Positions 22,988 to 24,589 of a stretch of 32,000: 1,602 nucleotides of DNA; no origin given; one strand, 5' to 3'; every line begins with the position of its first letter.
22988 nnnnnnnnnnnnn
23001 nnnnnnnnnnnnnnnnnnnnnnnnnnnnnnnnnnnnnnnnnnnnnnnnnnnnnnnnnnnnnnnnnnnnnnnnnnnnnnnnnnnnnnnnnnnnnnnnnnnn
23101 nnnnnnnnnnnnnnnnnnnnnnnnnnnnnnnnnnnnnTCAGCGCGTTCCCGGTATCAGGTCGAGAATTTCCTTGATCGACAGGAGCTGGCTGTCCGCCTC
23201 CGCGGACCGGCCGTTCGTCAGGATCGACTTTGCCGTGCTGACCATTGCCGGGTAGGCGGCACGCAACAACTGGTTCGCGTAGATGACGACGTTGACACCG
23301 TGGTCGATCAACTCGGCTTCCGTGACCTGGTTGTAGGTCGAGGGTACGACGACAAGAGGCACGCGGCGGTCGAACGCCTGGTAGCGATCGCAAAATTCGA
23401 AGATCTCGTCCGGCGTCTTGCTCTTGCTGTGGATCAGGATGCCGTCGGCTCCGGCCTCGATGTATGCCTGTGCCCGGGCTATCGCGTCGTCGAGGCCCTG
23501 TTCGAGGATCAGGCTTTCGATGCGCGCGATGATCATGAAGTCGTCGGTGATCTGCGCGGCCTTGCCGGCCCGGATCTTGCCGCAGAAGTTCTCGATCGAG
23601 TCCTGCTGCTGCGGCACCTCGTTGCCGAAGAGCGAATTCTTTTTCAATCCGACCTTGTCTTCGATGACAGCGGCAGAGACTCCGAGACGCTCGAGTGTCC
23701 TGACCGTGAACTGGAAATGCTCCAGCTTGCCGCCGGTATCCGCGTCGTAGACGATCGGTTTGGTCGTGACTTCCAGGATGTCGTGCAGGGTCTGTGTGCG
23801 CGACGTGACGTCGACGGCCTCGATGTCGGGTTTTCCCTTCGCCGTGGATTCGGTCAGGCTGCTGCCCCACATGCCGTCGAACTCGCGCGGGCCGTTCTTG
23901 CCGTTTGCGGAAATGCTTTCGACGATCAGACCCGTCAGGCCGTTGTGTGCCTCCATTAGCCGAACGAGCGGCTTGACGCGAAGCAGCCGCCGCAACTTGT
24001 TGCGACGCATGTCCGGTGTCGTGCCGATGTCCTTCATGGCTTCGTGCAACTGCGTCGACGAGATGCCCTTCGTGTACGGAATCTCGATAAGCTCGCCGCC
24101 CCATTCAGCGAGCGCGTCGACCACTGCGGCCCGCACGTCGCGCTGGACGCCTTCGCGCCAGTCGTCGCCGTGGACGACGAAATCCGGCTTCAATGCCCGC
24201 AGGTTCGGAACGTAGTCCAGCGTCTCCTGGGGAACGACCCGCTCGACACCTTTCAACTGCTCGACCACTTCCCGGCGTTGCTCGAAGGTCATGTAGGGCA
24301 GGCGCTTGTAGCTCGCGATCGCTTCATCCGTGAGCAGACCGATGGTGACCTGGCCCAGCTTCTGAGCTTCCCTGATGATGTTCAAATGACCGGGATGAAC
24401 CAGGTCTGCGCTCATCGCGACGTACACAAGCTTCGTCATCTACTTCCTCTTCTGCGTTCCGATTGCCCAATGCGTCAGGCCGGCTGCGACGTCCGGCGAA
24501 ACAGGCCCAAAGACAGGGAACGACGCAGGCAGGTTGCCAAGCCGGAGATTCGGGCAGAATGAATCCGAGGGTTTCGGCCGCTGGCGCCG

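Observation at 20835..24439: Phosphonate operon ends in an iron-type alcohol dehydrogenase, predicting 2-hydroxyethylphosphonate rather than 2-aminoethylphosphonate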

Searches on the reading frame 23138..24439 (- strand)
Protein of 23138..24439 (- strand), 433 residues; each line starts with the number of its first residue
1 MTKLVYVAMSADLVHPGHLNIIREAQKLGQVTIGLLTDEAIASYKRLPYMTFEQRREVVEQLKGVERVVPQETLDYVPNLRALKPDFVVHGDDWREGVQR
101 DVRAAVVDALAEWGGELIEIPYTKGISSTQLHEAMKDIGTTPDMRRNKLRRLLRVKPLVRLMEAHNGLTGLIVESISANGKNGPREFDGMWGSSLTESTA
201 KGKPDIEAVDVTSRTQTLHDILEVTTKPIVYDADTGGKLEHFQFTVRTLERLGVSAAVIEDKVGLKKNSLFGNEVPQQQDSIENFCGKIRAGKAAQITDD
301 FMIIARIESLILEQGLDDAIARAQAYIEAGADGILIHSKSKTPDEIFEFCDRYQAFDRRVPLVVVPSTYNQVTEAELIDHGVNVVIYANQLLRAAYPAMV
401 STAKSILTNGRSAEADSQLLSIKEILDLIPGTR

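Call 7: search_protein_families(library=pfam, proteins=[window:23138-24439:-])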
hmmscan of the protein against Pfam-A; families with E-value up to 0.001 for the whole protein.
window:23138-24439:- (433 aa): 2 families
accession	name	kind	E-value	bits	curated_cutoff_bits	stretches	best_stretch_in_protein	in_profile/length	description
PF13714.12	PEP_mutase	-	2.2e-57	194.8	31.5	1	149-407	1-240/240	Phosphoenolpyruvate phosphomutase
PF01467.32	CTP_transf_like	-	2.6e-14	54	21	1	12-131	7-130/133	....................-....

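Call 8: search_protein_families(library=ncbifam, proteins=[window:23138-24439:-])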
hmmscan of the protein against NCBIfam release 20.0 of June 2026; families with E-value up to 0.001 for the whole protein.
window:23138-24439:- (433 aa): 10 families
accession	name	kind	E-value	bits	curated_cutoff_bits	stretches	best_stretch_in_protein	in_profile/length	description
TIGR02320.1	PEP_mutase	equivalog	2.1e-123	410.8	319.55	1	149-432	1-283/284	phosphoenolpyruvate mutase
TIGR02321.1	Pphn_pyruv_hyd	equivalog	4e-50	170.6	374.4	1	148-429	6-276/290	phosphonopyruvate hydrolase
TIGR02317.1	prpB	equivalog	2.7e-29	102.2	354.4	1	146-427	2-268/285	methylisocitrate lyase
NF008455.0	PRK11320.1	equivalog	4.7e-23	81.9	353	1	199-420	53-268/295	methylisocitrate lyase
TIGR02319.1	CPEP_Pphonmut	equivalog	1.2e-15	57.6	420.05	1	192-390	44-235/294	carboxyvinyl-carboxyphosphonate phosphorylmutase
TIGR02199.1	rfaE_dom_II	equivalog_domain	3.8e-14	52.7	181.5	1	3-135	12-142/144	D-glycero-beta-D-manno-heptose 1-phosphate adenylyltransferase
TIGR01518.1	g3p_cytidyltrns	equivalog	3.6e-13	49.7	165.4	1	7-134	3-124/125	glycerol-3-phosphate cytidylyltransferase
TIGR00125.1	cyt_tran_rel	domain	1.1e-12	47.9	27.7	1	5-65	2-62/65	adenylyltransferase/cytidyltransferase family protein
NF008454.0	PRK11316.1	equivalog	1.9e-08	33.4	521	1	5-136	343-472/475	bifunctional D-glycero-beta-D-manno-heptose-7-phosphate kinase/D-glycero-beta-D-manno-heptose 1-phosphate adenylyltransferase HldE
NF001985.0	PRK00777.1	subfamily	5.2e-07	29.9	104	1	12-61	14-64/157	pantetheine-phosphate adenylyltransferase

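Call 10: search_solved_structures(query=window:23138-24439:-, max_evalue=0.001, show_alignments=2)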
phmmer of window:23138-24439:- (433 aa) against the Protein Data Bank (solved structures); distinct sequences matched with E-value up to 0.001: 27.
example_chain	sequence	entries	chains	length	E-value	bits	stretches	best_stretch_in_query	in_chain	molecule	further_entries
5x3d_A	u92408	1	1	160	3.4e-60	207.3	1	4-138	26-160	Phosphoenolpyruvate phosphomutase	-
5unc_A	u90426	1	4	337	1.6e-45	159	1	147-428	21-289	PHOSPHOENOLPYRUVATE PHOSPHOMUTASE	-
1m1b_A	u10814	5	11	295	4.9e-45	157.4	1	145-428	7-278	PHOSPHOENOLPYRUVATE PHOSPHOMUTASE | PROTEIN (PHOSPHOENOLPYRUVATE MUTASE)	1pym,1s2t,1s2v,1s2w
2dua_A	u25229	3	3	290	1.7e-44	155.7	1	150-428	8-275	Phosphonopyruvate hydrolase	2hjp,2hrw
1s2u_A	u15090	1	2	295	4.8e-44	154.1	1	145-428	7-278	Phosphoenolpyruvate phosphomutase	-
3elb_A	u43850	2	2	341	2e-15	59.9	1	11-132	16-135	Ethanolamine-phosphate cytidylyltransferase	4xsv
1xg3_A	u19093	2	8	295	5.5e-14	55.2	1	201-335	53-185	Probable methylisocitrate lyase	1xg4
4iqd_A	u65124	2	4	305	9.8e-14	54.3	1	141-426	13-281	Carboxyvinyl-carboxyphosphonate phosphorylmutase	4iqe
1mum_A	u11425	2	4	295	1.5e-13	53.7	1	201-335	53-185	2-methylisocitrate lyase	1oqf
9hra_A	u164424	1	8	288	8.8e-13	51.2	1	199-410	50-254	2-methylisocitrate lyase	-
9hgk_A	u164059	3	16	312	1.1e-12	50.9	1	199-410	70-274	2-methylisocitrate lyase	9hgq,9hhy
1o5q_A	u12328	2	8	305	1.9e-12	50.1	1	201-335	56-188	Probable methylisocitrate lyase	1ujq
6t4v_C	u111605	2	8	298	2.3e-12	49.8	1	201-410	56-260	2-methylisocitrate lyase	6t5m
9hgo_A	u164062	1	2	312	2.9e-12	49.5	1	199-410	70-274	2-methylisocitrate lyase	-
9hhs_A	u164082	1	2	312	4e-12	49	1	199-410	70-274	2-methylisocitrate lyase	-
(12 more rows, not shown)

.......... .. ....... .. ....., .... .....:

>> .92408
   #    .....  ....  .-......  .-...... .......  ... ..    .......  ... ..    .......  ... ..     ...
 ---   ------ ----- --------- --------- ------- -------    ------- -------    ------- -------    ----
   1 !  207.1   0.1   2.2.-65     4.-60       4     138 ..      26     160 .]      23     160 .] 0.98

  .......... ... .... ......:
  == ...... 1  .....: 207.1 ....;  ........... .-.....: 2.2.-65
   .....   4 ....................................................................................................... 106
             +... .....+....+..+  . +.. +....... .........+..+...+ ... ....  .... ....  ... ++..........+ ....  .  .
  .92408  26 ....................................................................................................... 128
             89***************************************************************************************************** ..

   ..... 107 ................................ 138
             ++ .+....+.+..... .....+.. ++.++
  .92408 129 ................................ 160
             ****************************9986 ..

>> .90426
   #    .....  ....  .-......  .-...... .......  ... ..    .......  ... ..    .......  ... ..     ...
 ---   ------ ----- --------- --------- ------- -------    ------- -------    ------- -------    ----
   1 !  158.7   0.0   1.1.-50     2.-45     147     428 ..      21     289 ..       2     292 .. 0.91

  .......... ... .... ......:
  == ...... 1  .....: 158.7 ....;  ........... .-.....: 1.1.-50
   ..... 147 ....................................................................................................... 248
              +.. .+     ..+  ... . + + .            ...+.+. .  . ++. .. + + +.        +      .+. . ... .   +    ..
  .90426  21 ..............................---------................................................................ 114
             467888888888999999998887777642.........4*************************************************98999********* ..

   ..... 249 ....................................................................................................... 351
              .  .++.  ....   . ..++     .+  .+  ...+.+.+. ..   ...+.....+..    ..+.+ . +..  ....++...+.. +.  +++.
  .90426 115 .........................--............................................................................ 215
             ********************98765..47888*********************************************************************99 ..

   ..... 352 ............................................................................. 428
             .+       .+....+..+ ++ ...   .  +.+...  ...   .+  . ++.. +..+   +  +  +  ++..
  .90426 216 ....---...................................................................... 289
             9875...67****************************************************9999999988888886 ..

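Call 20: find_related_loci(query=window:23138-24439:-, collection=genome_contigs, flank=10000)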
Query window:23138-24439:- (433 aa) in genome_contigs; peptide patterns used: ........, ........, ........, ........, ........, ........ (x = any residue, [..] = any of these).
243 stretches matched a pattern; 152 encode a relative of the query (tblastn E <= 1e-3); the best 80 are kept; 80 distinct loci.
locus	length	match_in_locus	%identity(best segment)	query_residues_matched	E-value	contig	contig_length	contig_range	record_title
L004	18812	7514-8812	81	1-433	0e+0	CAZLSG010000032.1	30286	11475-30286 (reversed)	MAG TPA_asm: uncultured Pseudoxanthomonas sp. isolate SRP344714_co1_155 genome assembly, contig: NODE_2991_length_30286_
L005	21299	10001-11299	80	1-433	0e+0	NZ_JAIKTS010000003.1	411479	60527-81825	Stenotrophomonas mori strain CPCC 101365 NODE_3, whole genome shotgun sequence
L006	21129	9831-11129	80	1-433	0e+0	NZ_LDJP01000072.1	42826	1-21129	Stenotrophomonas daejeonensis strain JCM 16244 contig_72, whole genome shotgun sequence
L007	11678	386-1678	77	3-433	0e+0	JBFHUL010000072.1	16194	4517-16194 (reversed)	MAG: Oleiphilaceae bacterium isolate Mix_sand09.2021.07.G.10 k141_295661_length_16194_cov_20.3916, whole genome shotgun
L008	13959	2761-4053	74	3-433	0e+0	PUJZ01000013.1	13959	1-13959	MAG: Methanomassiliicoccaceae archaeon isolate B1Sed10_99 B1-Sed10-C5457, whole genome shotgun sequence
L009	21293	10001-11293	74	3-433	0e+0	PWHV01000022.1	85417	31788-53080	MAG: Methanomassiliicoccaceae archaeon isolate T1Sed10_112 T1-Sed10-C96, whole genome shotgun sequence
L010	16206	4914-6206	73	3-433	0e+0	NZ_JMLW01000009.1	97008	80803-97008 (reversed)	Marinospirillum insulare DSM 21763 BP27DRAFT_scaffold00008.8_C, whole genome shotgun sequence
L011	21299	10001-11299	72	1-433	0e+0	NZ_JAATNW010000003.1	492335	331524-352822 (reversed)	Alteromonas ponticola strain MYP5 3, whole genome shotgun sequence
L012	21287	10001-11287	72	3-431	0e+0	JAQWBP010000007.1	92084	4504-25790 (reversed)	MAG: Syntrophomonadaceae bacterium isolate STF2_222 NODE_355_length_92084_cov_45.007079_Sandtown_F2, whole genome shotgu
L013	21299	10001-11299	71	1-433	0e+0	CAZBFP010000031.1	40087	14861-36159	MAG TPA_asm: uncultured Leptospirales bacterium isolate SRP241326_co3_324 genome assembly, contig: NODE_1507_length_4008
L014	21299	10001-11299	71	1-433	0e+0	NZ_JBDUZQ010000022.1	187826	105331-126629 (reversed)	MAG: Paraglaciecola sp. isolate CB.43.F.B2_119_89 CB_43_F_B2_119_89_000000000022, whole genome shotgun sequence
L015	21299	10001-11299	70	1-433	0e+0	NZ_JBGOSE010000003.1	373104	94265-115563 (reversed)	Aliiglaciecola sp. SL4 3, whole genome shotgun sequence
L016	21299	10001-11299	70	1-433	0e+0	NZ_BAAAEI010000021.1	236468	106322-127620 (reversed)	Bowmanella denitrificans strain JCM 13378 sequence21, whole genome shotgun sequence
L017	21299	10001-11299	70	1-433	0e+0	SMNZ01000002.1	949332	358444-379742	Alteromonadaceae bacterium M269 M269_contig_2, whole genome shotgun sequence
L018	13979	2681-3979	70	1-433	0e+0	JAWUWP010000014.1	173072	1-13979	MAG: Paraglaciecola sp. isolate HBSea_ice_MAG448 BAT.448_648035_flag=1_multi=11.0000_len=173072, whole genome shotgun se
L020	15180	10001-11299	70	1-433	0e+0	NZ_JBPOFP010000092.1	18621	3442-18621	MAG: Paraglaciecola sp. isolate MAG_36 MAG_36_92, whole genome shotgun sequence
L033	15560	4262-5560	70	3-431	0e+0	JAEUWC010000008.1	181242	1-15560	MAG: Bdellovibrionales bacterium isolate new MAG-397 k141_4319183, whole genome shotgun sequence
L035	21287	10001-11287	71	3-431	0e+0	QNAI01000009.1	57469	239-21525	MAG: Verrucomicrobia bacterium isolate B12_G4 B12_Guay4_scaffold_00085, whole genome shotgun sequence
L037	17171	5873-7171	77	1-433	0e+0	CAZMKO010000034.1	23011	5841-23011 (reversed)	MAG TPA_asm: uncultured Rhodanobacteraceae bacterium isolate SRP187154_co1_334 genome assembly, contig: NODE_2406_length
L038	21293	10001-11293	68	3-433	0e+0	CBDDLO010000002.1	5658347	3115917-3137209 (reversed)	MAG: Bythopirellula sp. isolate 01c9a370-3b1c-4d10-843e-85d0f0aaef08 genome assembly, contig: contig_2, whole genome sho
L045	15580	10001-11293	68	3-433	0e+0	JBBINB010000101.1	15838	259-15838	MAG: Draconibacterium sp. isolate PBS170224_bin_246 NODE_2303_length_15838_cov_4.36083, whole genome shotgun sequence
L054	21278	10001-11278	67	5-430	0e+0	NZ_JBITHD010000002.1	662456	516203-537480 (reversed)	Nonomuraea sp. NPDC050536 NPDC050536_58_H1.ctg-0002, whole genome shotgun sequence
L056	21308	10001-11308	65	5-433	0e+0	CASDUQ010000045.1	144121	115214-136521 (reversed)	uncultured bacterium isolate SI.A70.metabat-bins.5 genome assembly, contig: SI.A70.metabat-bins.5.fa_k141_358773, whole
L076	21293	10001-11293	58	3-430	3e-175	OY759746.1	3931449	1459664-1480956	MAG: Spirochaetia bacterium isolate 37a8ee1d-4d30-4a0d-bbf4-d03c19003557 genome assembly, chromosome: 1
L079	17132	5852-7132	57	3-429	9e-169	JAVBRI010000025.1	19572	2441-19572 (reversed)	MAG: Lachnospiraceae bacterium isolate EPI_MAG_00191 c_000005386901, whole genome shotgun sequence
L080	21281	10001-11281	56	3-429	7e-168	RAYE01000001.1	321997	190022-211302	Bacterium D16-51 strain D16-51 Scaffold1_1, whole genome shotgun sequence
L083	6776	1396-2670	57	5-429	8e-167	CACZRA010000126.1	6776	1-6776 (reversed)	MAG: uncultured Lachnospiraceae bacterium isolate RUG12868 genome assembly, contig: RUG12868_asm_126, whole genome shotg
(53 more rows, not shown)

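Call 24: list_cluster_members(proteins=[P0001, window:23138-24439:-, window:29880-31208:+])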
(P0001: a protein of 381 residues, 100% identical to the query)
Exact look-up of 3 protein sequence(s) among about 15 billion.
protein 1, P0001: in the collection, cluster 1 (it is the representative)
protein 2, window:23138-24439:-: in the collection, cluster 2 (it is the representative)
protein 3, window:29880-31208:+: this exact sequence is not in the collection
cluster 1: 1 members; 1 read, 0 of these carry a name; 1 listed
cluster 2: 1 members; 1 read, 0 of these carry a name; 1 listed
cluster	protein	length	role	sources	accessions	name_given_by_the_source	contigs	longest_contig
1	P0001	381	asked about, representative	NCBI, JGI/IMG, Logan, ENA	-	-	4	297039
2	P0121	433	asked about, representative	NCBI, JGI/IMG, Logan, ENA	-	-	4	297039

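Call 27: search_protein_families(library=pfam, proteins=[L035:12833-14590:+, L035:8712-9932:+, L079:8296-9441:+, L080:7660-8847:+, L083:2705-3835:+, L083:3885-5153:+, L033:5570-6964:+, L033:6894-8207:+, L076:11376-12842:+, L076:12845-14137:+], max_evalue=0.0001)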
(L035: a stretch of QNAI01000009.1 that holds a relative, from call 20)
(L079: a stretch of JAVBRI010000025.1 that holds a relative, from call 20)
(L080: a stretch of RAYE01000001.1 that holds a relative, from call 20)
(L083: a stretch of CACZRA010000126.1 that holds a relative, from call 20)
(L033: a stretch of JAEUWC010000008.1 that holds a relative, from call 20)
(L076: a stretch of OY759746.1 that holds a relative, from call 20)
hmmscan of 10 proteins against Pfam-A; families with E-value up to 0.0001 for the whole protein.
L035:12833-14590:+ (585 aa): 2 families
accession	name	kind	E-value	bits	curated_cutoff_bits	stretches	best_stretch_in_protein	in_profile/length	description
PF02096.25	60KD_IMP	-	4.7e-42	144.2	35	1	366-566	1-160/163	60Kd inner membrane protein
PF14849.12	YidC_periplas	-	6.3e-12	46.4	24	1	111-349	55-277/283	YidC periplasmic domain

L035:8712-9932:+ (406 aa): 1 family
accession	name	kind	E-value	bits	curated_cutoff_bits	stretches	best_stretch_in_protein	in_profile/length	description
PF04464.20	Glyphos_transf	-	4.4e-07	29.6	22.1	1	157-316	133-291/367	CDP-Glycerol:Poly(glycerophosphate) glycerophosphotransferase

L079:8296-9441:+ (381 aa): 1 family
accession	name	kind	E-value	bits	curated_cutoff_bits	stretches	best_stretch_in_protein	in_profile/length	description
PF00266.25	Aminotran_5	-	1.7e-31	110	21.5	1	31-292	37-301/371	Aminotransferase class-V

L080:7660-8847:+ (395 aa): 1 family
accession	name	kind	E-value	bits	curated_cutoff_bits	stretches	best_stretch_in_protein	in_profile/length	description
PF03435.24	Sacchrp_dh_NADP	-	4.4e-05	24.3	25.1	1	22-110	1-77/129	Saccharopine dehydrogenase NADP binding domain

L083:2705-3835:+ (376 aa): 2 families
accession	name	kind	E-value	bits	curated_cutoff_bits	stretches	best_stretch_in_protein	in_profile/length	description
PF00266.25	Aminotran_5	-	1.2e-27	97.3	21.5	1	32-290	37-298/371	Aminotransferase class-V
PF01212.27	Beta_elim_lyase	-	1.4e-06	28.3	27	1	57-219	46-222/288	Beta-eliminating lyase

L083:3885-5153:+ (422 aa): 1 family
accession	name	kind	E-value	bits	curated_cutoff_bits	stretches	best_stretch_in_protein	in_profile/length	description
PF04464.20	Glyphos_transf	-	4.5e-14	52.6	22.1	1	209-333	176-298/367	CDP-Glycerol:Poly(glycerophosphate) glycerophosphotransferase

L033:5570-6964:+ (464 aa): 1 family
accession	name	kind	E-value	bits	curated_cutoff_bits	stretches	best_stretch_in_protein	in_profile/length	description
PF05159.20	Capsule_synth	-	1.5e-13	51.3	20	1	231-391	97-267/310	Capsule polysaccharide biosynthesis protein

L033:6894-8207:+ (437 aa): 1 family
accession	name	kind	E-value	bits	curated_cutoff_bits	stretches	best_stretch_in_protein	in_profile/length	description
PF04932.20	Wzy_C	-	5.6e-10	39.6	31.7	1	228-379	3-149/149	O-Antigen ligase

L076:11376-12842:+ (488 aa): 1 family
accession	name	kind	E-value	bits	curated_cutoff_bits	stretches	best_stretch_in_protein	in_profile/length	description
PF02687.27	FtsX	-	9.9e-15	55.1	25.5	1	355-481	4-120/120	FtsX-like permease C-terminal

L076:12845-14137:+ (430 aa): 1 family
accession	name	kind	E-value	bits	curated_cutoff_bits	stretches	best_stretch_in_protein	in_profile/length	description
PF02687.27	FtsX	-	5.8e-20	72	25.5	1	295-422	2-120/120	FtsX-like permease C-terminal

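Call 46: search_protein_families(library=pfam, alignment_id=A1, max_evalue=0.0001)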
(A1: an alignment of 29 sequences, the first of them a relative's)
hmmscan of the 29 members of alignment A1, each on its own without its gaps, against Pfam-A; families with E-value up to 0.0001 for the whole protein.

A. member 1, L005:34-1206:+ (390 aa): 2 families
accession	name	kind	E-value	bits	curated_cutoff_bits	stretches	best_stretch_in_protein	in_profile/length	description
PF00291.31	PALP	-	3.9e-51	174.6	35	1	2-236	60-295/295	Pyridoxal-phosphate dependent enzyme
PF00571.33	CBS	-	2.5e-12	47.4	24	1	276-323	7-55/57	CBS domain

B. families by the number of members that match (of 29 scanned): 27 families (the first 25 are shown)
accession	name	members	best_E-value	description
PF00535.33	Glycos_transf_2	5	1.2e-30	Glycosyl transferase family 2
PF01053.26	Cys_Met_Meta_PP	4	2.4e-154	Cys/Met metabolism PLP-dependent enzyme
PF01061.29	ABC2_membrane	4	1.1e-06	ABC-2 type transporter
PF00005.33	ABC_tran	3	2.9e-24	ABC transporter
PF04464.20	Glyphos_transf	3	7.1e-08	CDP-Glycerol:Poly(glycerophosphate) glycerophosphotransferase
PF00291.31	PALP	2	1.6e-71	Pyridoxal-phosphate dependent enzyme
PF00571.33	CBS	2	2.5e-12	CBS domain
PF05159.20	Capsule_synth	2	2.4e-10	Capsule polysaccharide biosynthesis protein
PF13641.12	Glyco_tranf_2_3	2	8.6e-09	Glycosyltransferase like family 2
PF04991.19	LicD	2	8.2e-08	LicD family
PF10111.15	Glyco_tranf_2_2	2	3e-06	Glycosyltransferase like family 2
PF00155.27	Aminotran_1_2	2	4.1e-05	Aminotransferase class I and II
PF01040.23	UbiA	1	6.9e-66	UbiA prenyltransferase family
PF11380.13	Stealth_CR2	1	1.3e-41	Stealth protein CR2, conserved region 2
PF13439.12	Glyco_transf_4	1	2.4e-18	Glycosyltransferase Family 4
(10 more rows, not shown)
